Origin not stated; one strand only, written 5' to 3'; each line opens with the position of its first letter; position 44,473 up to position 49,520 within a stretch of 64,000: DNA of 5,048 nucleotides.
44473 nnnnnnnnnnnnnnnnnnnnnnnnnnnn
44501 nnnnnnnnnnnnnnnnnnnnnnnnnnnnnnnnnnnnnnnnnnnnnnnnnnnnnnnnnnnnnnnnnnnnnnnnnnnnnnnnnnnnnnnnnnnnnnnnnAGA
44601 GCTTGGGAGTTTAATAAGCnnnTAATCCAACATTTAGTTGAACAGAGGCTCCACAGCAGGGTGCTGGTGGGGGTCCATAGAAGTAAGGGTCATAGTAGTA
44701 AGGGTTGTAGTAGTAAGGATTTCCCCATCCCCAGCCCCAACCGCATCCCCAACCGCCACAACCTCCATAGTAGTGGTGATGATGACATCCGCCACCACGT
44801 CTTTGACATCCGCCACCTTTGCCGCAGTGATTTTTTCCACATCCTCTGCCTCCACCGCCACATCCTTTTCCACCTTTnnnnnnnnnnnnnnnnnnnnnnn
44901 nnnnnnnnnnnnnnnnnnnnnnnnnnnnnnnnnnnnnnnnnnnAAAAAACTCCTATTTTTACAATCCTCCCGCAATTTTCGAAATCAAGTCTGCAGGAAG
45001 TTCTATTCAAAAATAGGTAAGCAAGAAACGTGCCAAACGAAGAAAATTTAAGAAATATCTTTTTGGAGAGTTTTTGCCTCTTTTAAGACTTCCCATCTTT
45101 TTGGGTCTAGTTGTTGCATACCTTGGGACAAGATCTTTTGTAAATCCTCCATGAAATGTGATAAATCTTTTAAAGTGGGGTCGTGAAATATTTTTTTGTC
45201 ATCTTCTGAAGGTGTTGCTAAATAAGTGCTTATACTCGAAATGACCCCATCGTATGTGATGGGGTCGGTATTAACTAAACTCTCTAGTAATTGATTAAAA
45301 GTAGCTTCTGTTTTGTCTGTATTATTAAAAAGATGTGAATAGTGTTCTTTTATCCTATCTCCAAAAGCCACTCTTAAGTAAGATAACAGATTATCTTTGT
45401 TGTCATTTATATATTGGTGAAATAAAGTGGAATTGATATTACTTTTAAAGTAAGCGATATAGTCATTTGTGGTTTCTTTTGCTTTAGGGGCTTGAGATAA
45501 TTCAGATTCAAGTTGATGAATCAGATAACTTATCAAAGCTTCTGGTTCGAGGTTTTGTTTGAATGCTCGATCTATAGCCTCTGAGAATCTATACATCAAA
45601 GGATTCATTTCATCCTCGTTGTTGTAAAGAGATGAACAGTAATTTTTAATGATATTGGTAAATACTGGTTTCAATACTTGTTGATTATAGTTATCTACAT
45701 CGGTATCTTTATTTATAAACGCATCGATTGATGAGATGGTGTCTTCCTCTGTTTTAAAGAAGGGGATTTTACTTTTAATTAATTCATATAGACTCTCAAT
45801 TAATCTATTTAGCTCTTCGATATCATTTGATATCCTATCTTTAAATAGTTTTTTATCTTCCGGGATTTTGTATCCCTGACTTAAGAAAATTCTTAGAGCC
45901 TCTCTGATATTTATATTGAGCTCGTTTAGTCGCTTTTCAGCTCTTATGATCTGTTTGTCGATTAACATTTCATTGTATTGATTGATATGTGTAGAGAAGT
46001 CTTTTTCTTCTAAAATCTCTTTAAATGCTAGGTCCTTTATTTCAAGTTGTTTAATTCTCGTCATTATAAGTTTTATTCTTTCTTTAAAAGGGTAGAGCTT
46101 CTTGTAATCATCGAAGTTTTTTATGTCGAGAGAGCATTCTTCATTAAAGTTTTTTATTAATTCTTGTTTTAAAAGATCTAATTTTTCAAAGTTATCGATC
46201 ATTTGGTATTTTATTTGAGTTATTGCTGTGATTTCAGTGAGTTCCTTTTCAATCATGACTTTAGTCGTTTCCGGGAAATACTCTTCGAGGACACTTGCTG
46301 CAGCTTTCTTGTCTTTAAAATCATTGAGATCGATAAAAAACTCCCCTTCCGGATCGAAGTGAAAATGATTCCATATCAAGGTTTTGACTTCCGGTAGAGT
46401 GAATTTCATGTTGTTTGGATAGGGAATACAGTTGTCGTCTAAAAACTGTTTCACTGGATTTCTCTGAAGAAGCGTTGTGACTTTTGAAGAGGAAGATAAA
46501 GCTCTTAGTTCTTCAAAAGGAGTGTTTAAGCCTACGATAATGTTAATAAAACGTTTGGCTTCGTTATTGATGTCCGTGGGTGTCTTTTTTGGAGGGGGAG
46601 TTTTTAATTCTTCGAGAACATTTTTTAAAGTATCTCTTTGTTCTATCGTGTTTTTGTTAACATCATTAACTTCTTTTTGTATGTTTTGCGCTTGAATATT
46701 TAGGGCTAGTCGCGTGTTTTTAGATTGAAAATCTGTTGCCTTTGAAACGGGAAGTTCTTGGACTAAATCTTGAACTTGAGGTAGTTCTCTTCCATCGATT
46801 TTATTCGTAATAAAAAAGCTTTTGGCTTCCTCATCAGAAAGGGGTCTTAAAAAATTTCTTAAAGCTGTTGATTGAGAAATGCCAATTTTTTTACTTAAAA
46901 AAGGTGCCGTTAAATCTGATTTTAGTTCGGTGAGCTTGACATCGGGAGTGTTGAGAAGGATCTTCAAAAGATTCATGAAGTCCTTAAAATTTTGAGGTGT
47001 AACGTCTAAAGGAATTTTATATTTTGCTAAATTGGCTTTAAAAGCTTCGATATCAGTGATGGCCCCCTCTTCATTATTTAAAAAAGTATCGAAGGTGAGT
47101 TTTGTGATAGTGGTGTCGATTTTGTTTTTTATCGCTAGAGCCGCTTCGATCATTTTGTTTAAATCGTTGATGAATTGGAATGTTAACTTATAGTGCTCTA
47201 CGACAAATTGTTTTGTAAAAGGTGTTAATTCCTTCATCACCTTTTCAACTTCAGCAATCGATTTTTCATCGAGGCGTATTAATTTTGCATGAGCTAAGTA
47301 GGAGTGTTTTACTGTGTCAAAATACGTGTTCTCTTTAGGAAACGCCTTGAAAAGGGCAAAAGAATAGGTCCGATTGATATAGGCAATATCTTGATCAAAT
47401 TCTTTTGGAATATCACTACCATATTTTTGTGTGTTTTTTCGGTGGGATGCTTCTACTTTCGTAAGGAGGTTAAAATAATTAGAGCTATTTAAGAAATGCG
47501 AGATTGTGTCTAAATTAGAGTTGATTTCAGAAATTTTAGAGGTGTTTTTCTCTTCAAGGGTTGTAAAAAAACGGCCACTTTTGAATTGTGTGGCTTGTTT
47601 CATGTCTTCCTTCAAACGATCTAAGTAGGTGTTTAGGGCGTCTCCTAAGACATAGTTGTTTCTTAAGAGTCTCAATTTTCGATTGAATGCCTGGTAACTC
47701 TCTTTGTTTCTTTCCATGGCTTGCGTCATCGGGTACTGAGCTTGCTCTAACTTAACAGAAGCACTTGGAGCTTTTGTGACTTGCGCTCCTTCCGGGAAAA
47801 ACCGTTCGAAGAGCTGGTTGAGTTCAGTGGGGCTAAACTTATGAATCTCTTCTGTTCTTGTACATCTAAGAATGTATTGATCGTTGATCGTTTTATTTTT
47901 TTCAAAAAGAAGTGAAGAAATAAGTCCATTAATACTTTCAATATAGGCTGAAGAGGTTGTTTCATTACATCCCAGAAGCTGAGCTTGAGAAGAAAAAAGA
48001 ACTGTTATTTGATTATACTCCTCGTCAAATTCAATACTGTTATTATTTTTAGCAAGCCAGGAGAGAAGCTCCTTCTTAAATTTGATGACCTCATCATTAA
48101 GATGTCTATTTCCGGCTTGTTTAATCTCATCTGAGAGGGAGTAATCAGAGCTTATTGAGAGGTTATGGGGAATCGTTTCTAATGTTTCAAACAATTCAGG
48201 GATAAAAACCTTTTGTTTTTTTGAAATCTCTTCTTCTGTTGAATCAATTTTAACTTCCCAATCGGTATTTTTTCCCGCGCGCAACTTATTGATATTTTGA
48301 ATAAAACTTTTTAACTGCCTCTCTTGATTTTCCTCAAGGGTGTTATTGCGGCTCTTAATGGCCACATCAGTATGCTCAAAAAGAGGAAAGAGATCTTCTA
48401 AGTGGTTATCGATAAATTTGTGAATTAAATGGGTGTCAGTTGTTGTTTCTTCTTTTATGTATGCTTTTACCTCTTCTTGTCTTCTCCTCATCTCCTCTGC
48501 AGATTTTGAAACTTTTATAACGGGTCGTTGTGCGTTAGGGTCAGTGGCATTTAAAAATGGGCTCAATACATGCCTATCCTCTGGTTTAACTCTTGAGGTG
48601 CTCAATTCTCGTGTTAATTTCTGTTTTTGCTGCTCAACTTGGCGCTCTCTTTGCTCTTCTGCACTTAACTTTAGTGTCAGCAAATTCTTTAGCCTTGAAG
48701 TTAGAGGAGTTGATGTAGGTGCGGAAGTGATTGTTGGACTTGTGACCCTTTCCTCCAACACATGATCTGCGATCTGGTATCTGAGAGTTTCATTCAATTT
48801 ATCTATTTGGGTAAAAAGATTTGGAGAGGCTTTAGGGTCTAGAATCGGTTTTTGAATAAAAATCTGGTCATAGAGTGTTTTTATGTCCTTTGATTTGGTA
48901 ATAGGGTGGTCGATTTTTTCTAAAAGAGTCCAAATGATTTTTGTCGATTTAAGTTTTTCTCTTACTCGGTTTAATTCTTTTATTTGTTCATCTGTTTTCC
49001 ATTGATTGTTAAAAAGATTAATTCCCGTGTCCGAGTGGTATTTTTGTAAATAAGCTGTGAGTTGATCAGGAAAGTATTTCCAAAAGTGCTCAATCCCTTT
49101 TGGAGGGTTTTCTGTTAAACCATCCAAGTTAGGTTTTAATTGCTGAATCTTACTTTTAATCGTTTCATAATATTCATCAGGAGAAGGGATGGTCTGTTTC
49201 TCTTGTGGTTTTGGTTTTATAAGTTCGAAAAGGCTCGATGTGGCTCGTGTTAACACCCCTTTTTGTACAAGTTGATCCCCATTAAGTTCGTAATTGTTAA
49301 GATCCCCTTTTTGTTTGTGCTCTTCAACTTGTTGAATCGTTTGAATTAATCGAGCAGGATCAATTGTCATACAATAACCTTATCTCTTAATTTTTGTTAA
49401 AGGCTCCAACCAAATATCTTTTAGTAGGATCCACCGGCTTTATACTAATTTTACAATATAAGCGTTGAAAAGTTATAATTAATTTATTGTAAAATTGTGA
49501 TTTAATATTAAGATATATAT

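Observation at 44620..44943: Secreted Gly/Cys/His/Trp/Tyr-rich mini-protein of highly unusual composition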

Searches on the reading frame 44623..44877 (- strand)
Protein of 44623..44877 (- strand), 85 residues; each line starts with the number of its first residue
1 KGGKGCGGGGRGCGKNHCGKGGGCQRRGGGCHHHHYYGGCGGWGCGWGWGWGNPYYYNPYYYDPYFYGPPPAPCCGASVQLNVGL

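Call 76: search_solved_structures(query=window:44623-44877:-, max_evalue=10)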
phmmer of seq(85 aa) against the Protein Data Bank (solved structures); distinct sequences matched with E-value up to 10: 2.
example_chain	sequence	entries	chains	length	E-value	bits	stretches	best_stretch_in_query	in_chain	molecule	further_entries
9yjs_H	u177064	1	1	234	0.61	14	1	16-46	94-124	K400 fab heavy chain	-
3vz8_A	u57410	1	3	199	2.1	12.3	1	32-58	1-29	60 kDa chaperonin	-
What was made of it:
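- Tried and rejected: The PDB sequence search found nothing (call 76).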

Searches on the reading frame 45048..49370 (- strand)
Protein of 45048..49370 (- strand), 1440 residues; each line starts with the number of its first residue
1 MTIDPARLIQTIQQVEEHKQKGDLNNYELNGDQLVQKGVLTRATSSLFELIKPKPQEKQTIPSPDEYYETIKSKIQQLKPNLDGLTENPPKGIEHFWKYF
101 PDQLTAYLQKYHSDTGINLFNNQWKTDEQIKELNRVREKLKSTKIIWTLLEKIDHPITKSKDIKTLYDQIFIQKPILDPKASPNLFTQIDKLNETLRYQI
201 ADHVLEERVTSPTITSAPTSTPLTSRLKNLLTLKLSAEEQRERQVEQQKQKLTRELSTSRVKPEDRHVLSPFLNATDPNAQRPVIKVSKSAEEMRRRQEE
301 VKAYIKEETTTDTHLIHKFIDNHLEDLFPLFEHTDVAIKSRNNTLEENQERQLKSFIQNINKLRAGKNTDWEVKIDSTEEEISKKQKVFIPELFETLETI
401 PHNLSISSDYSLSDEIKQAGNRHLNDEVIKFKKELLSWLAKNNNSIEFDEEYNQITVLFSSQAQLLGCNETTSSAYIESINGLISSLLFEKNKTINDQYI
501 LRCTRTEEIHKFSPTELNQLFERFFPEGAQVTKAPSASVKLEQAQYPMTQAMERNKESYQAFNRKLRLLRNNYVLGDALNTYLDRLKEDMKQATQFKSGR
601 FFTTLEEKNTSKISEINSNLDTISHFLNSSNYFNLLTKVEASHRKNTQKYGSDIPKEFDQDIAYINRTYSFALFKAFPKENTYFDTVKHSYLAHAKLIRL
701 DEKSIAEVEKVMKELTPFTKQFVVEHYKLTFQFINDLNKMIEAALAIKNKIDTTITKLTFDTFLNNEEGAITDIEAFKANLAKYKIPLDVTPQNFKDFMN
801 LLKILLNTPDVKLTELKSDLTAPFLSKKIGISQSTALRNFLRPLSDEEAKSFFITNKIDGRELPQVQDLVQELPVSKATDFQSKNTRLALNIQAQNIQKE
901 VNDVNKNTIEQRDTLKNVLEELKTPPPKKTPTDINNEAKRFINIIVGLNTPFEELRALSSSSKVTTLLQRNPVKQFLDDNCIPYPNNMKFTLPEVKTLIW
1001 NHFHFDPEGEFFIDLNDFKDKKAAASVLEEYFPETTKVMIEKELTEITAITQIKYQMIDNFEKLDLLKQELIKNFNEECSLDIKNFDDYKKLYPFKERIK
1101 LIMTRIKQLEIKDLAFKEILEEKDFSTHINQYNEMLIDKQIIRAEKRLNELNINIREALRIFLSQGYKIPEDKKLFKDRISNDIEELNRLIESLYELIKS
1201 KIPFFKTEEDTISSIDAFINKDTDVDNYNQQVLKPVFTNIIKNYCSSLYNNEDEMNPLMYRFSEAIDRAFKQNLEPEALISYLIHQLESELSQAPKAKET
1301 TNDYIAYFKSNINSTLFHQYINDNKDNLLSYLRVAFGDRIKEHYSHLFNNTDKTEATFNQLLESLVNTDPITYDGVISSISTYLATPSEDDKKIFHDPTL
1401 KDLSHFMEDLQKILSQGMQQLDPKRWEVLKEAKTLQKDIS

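Call 4: search_protein_families(library=pfam, proteins=[window:45048-49370:-], max_evalue=1)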
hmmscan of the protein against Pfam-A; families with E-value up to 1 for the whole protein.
window:45048-49370:- (1440 aa): 6 families
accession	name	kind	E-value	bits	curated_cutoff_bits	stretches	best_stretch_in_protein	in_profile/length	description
PF24257.1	DUF7458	-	0.018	15.8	27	1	301-336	7-42/53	Family of unknown function (DUF7458)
PF24414.1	DUF7547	-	0.018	15.5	27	1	1392-1439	90-137/209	Family of unknown function (DUF7547)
PF10015.14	ThermoDBP-RP_arch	-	0.063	13.9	25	0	1159-1199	19-53/78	ThermoDBP-related, archaea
PF24644.1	DUF7638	-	0.089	13.3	27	0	43-81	67-105/106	Domain of unknown function (DUF7638)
PF25064.1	ARM_TT21_5th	-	0.11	13.3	27.8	1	539-613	15-88/117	TT21 fifth ARM repeats domain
PF19287.4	DUF5910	-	0.5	10.9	23.2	0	366-420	14-61/124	Family of unknown function (DUF5910)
